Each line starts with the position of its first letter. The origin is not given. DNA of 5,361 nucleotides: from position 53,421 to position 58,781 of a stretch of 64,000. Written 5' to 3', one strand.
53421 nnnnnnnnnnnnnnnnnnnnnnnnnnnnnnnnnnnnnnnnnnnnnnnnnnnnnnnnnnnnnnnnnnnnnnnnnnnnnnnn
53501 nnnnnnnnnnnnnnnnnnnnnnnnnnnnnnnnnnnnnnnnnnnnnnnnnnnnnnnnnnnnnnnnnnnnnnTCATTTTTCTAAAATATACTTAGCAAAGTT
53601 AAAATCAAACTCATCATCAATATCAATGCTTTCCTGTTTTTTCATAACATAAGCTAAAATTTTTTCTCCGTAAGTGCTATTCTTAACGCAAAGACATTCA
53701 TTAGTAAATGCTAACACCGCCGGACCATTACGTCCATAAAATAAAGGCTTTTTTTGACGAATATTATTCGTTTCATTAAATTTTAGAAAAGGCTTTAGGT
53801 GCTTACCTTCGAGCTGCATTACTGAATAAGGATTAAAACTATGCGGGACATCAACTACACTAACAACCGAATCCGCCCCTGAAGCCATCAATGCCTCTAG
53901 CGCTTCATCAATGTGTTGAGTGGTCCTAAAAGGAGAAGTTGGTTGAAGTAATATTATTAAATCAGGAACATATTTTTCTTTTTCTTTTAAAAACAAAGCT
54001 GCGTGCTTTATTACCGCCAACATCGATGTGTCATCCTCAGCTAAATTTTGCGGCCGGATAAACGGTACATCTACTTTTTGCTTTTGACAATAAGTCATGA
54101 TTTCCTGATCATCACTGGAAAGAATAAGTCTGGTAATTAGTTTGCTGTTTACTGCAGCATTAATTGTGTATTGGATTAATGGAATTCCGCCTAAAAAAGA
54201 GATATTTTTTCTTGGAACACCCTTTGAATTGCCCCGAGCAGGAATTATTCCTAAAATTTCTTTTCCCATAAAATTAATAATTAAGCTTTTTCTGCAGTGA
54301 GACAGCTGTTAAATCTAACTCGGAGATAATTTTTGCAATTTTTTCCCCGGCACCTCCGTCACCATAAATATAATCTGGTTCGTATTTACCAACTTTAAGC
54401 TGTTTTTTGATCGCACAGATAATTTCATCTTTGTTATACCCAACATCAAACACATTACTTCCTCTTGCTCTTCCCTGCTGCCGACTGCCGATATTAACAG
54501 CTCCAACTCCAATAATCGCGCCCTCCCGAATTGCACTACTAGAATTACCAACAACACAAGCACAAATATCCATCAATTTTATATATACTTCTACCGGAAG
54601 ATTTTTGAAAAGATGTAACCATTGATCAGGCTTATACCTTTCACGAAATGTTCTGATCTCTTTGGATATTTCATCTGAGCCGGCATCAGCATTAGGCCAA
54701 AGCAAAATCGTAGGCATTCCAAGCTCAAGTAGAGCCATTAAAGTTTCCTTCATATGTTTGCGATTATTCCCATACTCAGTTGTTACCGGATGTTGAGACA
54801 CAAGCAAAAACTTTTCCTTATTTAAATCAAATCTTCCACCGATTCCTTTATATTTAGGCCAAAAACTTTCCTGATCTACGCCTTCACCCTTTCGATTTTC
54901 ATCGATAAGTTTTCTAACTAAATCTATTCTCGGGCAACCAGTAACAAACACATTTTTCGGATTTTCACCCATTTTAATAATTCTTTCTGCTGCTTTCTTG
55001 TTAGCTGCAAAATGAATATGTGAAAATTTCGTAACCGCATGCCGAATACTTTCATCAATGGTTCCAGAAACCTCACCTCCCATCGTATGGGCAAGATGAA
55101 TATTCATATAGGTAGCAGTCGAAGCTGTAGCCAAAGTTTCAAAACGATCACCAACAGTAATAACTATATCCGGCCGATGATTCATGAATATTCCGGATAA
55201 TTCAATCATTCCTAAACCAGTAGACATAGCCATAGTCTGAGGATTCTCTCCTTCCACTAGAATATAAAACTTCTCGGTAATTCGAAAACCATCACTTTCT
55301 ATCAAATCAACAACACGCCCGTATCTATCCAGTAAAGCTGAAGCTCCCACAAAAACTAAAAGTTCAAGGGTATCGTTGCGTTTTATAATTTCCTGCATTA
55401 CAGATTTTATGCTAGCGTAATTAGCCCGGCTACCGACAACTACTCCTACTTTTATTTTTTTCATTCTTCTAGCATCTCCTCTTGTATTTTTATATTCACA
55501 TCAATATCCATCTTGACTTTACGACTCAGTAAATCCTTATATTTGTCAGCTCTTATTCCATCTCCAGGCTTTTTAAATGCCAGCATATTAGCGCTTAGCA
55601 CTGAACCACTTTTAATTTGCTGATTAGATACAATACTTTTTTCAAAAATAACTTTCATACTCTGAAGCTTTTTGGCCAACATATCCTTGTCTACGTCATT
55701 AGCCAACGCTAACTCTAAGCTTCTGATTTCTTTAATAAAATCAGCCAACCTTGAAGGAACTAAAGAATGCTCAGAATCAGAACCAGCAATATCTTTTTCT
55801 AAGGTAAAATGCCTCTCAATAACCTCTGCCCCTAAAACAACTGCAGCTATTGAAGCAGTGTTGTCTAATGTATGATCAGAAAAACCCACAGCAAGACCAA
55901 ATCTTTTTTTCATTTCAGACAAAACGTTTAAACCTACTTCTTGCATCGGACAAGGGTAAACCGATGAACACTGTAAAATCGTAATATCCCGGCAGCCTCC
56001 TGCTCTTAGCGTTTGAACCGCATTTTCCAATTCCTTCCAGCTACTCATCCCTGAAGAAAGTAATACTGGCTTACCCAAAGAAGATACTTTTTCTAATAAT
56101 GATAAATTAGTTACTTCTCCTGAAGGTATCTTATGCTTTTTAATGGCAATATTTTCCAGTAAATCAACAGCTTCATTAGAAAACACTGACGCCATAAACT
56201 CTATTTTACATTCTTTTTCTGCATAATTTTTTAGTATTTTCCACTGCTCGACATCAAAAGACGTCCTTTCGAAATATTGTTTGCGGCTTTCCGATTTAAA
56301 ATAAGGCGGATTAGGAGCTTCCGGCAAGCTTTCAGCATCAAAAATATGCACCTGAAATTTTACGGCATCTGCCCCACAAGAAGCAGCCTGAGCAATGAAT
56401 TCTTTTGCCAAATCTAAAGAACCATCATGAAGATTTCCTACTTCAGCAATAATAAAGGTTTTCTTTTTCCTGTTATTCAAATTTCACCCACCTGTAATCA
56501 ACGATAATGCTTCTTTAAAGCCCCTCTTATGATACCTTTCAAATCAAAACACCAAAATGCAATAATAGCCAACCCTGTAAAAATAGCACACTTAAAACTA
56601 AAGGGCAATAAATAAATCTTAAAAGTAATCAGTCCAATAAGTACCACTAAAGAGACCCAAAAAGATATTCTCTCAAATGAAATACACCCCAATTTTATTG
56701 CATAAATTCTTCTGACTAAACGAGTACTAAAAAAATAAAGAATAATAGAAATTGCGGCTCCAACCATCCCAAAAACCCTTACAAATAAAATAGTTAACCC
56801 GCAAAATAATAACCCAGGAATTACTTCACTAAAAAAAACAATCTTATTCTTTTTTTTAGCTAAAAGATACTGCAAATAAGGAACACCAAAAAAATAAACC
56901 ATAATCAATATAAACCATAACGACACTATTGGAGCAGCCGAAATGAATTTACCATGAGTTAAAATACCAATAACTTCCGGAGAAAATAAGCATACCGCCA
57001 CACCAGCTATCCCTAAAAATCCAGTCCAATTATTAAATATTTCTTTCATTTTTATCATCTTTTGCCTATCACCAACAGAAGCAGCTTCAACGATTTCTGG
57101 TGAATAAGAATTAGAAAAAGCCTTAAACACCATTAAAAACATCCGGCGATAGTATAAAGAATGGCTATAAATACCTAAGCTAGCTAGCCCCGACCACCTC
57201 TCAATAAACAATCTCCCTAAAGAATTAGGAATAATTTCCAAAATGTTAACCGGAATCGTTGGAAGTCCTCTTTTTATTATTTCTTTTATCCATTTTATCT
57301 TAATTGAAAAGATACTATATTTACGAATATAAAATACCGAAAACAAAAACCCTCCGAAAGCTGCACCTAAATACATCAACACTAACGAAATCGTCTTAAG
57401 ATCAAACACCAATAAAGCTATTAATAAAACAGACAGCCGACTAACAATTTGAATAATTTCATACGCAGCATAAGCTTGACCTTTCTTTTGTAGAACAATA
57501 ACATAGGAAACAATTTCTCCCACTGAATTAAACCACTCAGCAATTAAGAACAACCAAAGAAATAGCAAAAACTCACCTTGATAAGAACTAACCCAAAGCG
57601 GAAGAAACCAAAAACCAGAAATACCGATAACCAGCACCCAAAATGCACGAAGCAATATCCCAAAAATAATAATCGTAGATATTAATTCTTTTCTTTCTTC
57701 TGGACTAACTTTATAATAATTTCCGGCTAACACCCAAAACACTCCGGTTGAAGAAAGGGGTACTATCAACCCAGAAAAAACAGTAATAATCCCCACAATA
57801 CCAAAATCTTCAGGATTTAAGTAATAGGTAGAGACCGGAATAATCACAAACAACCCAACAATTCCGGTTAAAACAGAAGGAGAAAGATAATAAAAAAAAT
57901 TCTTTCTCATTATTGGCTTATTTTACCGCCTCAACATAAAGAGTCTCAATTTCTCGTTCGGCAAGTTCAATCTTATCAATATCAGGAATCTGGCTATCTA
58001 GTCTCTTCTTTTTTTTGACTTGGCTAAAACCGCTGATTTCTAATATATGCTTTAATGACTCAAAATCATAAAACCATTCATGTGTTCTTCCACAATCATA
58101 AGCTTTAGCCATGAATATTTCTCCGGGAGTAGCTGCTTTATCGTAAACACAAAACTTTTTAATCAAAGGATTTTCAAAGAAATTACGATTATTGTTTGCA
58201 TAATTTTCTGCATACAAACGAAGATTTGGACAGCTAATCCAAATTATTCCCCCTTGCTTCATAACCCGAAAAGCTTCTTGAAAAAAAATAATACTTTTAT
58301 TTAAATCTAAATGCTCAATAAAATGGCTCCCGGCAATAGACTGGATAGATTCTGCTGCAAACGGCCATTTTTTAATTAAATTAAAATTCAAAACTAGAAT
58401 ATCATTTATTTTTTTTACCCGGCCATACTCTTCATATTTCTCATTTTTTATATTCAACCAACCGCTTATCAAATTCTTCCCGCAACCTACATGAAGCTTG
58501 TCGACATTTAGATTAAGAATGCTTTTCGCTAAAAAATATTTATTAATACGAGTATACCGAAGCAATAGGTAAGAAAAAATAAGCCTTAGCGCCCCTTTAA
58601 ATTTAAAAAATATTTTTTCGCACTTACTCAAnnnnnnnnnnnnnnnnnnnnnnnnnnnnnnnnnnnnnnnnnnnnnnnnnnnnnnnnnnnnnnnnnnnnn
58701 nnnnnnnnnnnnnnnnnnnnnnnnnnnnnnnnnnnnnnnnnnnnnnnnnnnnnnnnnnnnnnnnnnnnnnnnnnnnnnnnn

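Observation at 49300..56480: Sialic acid (neuB-neuC-neuA) module with TylF-like and C-methyltransferase-family enzymes and a Gfo/Idh/MocA oxidoreductase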

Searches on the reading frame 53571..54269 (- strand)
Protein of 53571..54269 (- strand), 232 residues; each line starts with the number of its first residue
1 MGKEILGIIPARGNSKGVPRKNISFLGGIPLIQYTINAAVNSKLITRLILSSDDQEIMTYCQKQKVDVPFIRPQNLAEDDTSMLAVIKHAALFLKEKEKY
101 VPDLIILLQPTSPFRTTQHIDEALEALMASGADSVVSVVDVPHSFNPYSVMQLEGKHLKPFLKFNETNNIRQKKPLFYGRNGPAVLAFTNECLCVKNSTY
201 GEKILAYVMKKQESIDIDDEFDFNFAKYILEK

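Call 4: search_protein_families(library=pfam, proteins=[window:53571-54269:-])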
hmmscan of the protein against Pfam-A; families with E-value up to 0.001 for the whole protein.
window:53571-54269:- (232 aa): 1 family
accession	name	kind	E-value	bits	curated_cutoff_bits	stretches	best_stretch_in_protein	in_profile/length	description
PF02348.25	CTP_transf_3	-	5.7e-26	92.1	22.6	1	7-146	2-133/217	Cytidylyltransferase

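Call 6: search_protein_families(library=ncbifam, proteins=[window:53571-54269:-])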
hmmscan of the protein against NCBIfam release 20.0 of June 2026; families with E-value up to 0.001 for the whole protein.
window:53571-54269:- (232 aa): 6 families
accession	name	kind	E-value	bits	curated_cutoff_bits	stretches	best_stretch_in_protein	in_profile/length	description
TIGR03584.1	PseF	equivalog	6.1e-38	130.7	205.7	1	7-229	2-219/222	pseudaminic acid cytidylyltransferase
NF003952.0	PRK05450.1-5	subfamily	3.3e-14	52.6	193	1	4-139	2-128/250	3-deoxy-manno-octulosonate cytidylyltransferase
NF009905.0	PRK13368.1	subfamily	9.4e-10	38.2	255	1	5-139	3-126/243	3-deoxy-manno-octulosonate cytidylyltransferase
NF003950.0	PRK05450.1-3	subfamily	7.2e-08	32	234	1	5-134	3-124/248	3-deoxy-manno-octulosonate cytidylyltransferase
TIGR00466.1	kdsB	equivalog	1.2e-07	31.5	155.2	1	8-150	6-142/241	3-deoxy-manno-octulosonate cytidylyltransferase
NF003948.0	PRK05450.1-1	equivalog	1.4e-06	27.7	281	1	4-141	5-134/248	3-deoxy-manno-octulosonate cytidylyltransferase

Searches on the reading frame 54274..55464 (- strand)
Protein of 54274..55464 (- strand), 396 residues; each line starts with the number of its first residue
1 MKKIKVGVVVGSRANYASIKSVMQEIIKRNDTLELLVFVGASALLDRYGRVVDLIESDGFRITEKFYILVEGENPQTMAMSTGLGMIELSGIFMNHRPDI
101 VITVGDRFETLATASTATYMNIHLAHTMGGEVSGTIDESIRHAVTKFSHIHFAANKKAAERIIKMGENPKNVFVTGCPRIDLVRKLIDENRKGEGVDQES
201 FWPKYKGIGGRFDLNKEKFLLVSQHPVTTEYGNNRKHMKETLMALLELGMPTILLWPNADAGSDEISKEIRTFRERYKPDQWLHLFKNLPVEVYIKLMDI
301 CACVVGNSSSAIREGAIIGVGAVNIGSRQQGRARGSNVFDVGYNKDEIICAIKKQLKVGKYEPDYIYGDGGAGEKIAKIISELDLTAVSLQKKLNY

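Call 4: search_protein_families(library=pfam, proteins=[window:54274-55464:-])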
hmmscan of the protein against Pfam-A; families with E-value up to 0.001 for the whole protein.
window:54274-55464:- (396 aa): 1 family
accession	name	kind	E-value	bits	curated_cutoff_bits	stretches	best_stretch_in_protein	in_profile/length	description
PF02350.25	Epimerase_2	-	1.5e-68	231.7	30.6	1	27-380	3-346/347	UDP-N-acetylglucosamine 2-epimerase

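Call 6: search_protein_families(library=ncbifam, proteins=[window:54274-55464:-])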
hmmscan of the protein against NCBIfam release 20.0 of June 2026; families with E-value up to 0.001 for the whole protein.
window:54274-55464:- (396 aa): 2 families
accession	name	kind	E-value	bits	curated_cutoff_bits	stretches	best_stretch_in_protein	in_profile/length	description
TIGR03568.1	NeuC_NnaA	equivalog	2.5e-112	375.4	235.9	1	5-380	2-365/365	UDP-N-acetylglucosamine 2-epimerase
TIGR00236.1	wecB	equivalog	6e-18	65.1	210.15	1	4-381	1-363/366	non-hydrolyzing UDP-N-acetylglucosamine 2-epimerase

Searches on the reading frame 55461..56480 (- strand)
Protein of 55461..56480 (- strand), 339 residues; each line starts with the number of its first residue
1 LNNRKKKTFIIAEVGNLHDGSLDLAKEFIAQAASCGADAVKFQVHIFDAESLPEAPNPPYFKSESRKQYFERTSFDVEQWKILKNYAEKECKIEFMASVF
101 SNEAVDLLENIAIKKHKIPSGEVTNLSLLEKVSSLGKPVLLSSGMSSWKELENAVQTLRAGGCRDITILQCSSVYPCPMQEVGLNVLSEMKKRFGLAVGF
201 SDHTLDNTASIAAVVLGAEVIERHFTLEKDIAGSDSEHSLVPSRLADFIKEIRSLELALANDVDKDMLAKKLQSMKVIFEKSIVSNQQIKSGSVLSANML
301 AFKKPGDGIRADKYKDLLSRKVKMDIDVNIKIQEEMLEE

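Call 4: search_protein_families(library=pfam, proteins=[window:55461-56480:-])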
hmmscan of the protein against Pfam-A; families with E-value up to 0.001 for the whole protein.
window:55461-56480:- (339 aa): 2 families
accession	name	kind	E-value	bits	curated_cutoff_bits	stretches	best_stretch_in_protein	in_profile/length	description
PF03102.20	NeuB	-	2.1e-73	247.2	22.1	1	29-261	2-238/241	NeuB family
PF08666.17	SAF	-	0.00082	20.3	21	0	282-327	3-52/63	SAF domain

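Call 6: search_protein_families(library=ncbifam, proteins=[window:55461-56480:-])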
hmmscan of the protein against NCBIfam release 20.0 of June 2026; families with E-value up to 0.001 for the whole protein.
window:55461-56480:- (339 aa): 5 families
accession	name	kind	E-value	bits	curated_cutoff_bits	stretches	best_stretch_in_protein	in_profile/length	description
TIGR03569.1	NeuB_NnaB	equivalog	2.3e-100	335.9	399.65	1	8-329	1-326/329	N-acetylneuraminate synthase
TIGR03586.1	PseI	equivalog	5.4e-71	239.4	340.25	1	7-328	1-323/327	pseudaminic acid synthase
TIGR01361.1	DAHP_synth_Bsub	equivalog_domain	7e-07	28.9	267.75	0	81-167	79-164/260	3-deoxy-7-phosphoheptulonate synthase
NF006421.0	PRK08673.1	subfamily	1.1e-06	28.1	335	0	80-166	147-232/338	3-deoxy-7-phosphoheptulonate synthase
NF009239.0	PRK12595.1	equivalog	0.00026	20.1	279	0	73-166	164-256/360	bifunctional 3-deoxy-7-phosphoheptulonate synthase/chorismate mutase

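Call 8: find_encoding_contigs(protein=window:55461-56480:-, flank=10000, max_places=6)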
Protein window:55461-56480:- (339 aa): 11 contigs read that carry it; 4 places shown.
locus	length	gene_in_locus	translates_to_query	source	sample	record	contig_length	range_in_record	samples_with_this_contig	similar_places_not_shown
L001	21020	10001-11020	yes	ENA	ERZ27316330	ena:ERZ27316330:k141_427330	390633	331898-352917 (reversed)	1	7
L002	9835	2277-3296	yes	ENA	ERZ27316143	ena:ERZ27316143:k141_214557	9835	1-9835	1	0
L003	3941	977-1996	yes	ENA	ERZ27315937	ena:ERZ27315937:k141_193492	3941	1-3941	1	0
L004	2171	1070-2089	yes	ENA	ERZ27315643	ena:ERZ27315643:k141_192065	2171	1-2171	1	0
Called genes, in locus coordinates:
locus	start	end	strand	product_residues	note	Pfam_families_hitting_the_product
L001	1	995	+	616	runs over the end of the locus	PF13727:CoA_binding_3, PF01073:3Beta_HSD (weak), PF01370:Epimerase, PF02719:Polysacc_synt_2, PF04321:RmlD_sub_bind, PF16363:GDP_Man_Dehyd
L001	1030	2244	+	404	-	PF04932:Wzy_C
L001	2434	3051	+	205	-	-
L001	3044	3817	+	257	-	PF08843:AbiEii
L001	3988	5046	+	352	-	PF01073:3Beta_HSD, PF01370:Epimerase, PF02719:Polysacc_synt_2, PF04321:RmlD_sub_bind, PF16363:GDP_Man_Dehyd, PF07993:NAD_binding_4 (weak)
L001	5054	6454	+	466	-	PF13727:CoA_binding_3, PF17836:PglD_N (weak), PF02397:Bac_transf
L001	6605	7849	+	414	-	PF04932:Wzy_C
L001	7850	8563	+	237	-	-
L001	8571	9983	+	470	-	PF13440:Polysacc_synt_3 (weak)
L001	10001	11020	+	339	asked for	PF03102:NeuB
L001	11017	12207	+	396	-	PF02350:Epimerase_2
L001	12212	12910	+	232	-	PF02348:CTP_transf_3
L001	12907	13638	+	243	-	PF05711:TylF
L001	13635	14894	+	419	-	PF08421:Methyltransf_13, PF13489:Methyltransf_23, PF08484:Methyltransf_14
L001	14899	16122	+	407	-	PF13692:Glyco_trans_1_4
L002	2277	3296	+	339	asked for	PF03102:NeuB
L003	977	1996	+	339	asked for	PF03102:NeuB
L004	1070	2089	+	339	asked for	PF03102:NeuB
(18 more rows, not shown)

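Call 14: search_solved_structures(query=window:55461-56480:-, max_evalue=0.001)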
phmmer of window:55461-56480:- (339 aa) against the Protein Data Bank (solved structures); distinct sequences matched with E-value up to 0.001: 8.
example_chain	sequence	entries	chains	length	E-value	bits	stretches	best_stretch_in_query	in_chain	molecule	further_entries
2wqp_A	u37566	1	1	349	1.9e-48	168.8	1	8-327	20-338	POLYSIALIC ACID CAPSULE BIOSYNTHESIS PROTEIN SIAC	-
4ipj_A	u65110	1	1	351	1.9e-48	168.8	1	8-327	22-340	Polysialic acid capsule biosynthesis protein SiaC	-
1xuu_A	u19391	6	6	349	4.8e-48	167.5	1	8-327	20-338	polysialic acid capsule biosynthesis protein SiaC | N-acetylneuraminate synthase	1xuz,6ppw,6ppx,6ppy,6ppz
4ipi_A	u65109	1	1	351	1.3e-47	166.1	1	8-327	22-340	Polysialic acid capsule biosynthesis protein SiaC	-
8h2c_A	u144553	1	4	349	8.5e-39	137.1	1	3-328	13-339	Pseudaminic acid synthase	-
1vli_A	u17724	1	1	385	4.6e-38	134.7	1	7-274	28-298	Spore coat polysaccharide biosynthesis protein spsE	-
6ncs_A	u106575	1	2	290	8.3e-30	107.6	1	7-257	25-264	N-acetylneuraminic acid (Sialic acid) synthetase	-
3g8r_A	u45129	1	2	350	3.5e-17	66.2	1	68-306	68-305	Probable spore coat polysaccharide biosynthesis protein E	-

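Call 67: list_cluster_members(proteins=[P0229, window:55461-56480:-, window:34762-36894:-])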
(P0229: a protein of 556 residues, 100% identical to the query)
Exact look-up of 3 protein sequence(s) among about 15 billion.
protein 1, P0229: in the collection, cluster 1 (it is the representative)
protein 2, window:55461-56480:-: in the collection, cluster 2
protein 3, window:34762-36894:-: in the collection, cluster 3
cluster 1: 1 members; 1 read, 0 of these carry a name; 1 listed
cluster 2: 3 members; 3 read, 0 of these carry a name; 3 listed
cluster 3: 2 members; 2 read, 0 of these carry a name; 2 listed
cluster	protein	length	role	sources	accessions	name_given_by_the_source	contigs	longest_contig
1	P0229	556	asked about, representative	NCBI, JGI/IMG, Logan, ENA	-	-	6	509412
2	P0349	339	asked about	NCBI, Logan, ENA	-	-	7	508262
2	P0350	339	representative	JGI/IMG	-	-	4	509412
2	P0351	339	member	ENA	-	-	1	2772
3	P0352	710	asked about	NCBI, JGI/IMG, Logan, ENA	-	-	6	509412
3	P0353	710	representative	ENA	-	-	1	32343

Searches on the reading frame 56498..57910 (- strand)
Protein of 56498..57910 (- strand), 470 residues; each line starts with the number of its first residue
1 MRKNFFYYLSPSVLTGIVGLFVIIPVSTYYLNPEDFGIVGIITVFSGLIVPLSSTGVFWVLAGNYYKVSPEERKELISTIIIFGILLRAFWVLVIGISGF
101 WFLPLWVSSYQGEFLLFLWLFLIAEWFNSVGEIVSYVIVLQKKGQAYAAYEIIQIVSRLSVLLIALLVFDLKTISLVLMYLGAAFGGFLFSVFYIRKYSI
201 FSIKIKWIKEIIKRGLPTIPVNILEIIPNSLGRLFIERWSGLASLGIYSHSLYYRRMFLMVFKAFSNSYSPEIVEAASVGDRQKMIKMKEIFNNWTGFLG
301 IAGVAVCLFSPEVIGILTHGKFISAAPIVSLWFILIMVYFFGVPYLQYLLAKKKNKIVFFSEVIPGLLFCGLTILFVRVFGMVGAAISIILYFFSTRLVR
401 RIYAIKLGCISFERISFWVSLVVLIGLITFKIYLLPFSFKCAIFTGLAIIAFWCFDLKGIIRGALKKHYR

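Call 4: search_protein_families(library=pfam, proteins=[window:56498-57910:-])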
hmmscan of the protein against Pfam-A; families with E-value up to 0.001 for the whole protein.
window:56498-57910:- (470 aa): 1 family
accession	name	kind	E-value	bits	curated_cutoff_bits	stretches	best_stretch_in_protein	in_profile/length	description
PF13440.11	Polysacc_synt_3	-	1.2e-06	28.4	23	1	31-265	6-231/293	Polysaccharide biosynthesis protein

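Call 6: search_protein_families(library=ncbifam, proteins=[window:56498-57910:-])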
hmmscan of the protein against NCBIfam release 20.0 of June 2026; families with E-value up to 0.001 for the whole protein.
window:56498-57910:- (470 aa): 0 families

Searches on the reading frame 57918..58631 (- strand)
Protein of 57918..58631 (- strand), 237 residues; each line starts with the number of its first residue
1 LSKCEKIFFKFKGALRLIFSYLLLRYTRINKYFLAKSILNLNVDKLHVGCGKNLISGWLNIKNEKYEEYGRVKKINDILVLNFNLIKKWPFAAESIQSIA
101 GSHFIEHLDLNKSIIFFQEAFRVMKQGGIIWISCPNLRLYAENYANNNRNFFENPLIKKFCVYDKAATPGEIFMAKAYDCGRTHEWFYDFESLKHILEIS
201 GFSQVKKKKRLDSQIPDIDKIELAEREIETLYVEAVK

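Call 4: search_protein_families(library=pfam, proteins=[window:57918-58631:-])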
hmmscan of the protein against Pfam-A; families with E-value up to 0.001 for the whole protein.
window:57918-58631:- (237 aa): 1 family
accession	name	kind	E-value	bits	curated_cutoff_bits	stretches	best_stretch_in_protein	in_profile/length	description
PF08241.18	Methyltransf_11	-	0.00044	21.3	21.2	0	86-132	51-95/95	Methyltransferase domain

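Call 6: search_protein_families(library=ncbifam, proteins=[window:57918-58631:-])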
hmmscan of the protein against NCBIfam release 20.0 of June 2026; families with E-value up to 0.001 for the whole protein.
window:57918-58631:- (237 aa): 0 families

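Call 48: search_protein_families(library=pfam, proteins=[window:57918-58631:-], max_evalue=0.01)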
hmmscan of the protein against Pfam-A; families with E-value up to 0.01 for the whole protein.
window:57918-58631:- (237 aa): 2 families
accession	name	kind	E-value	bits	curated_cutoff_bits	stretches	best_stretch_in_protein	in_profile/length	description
PF08241.18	Methyltransf_11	-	0.00044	21.3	21.2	1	86-132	51-95/95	Methyltransferase domain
PF13489.12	Methyltransf_23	-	0.0013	18.9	27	1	87-204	73-161/164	Methyltransferase domain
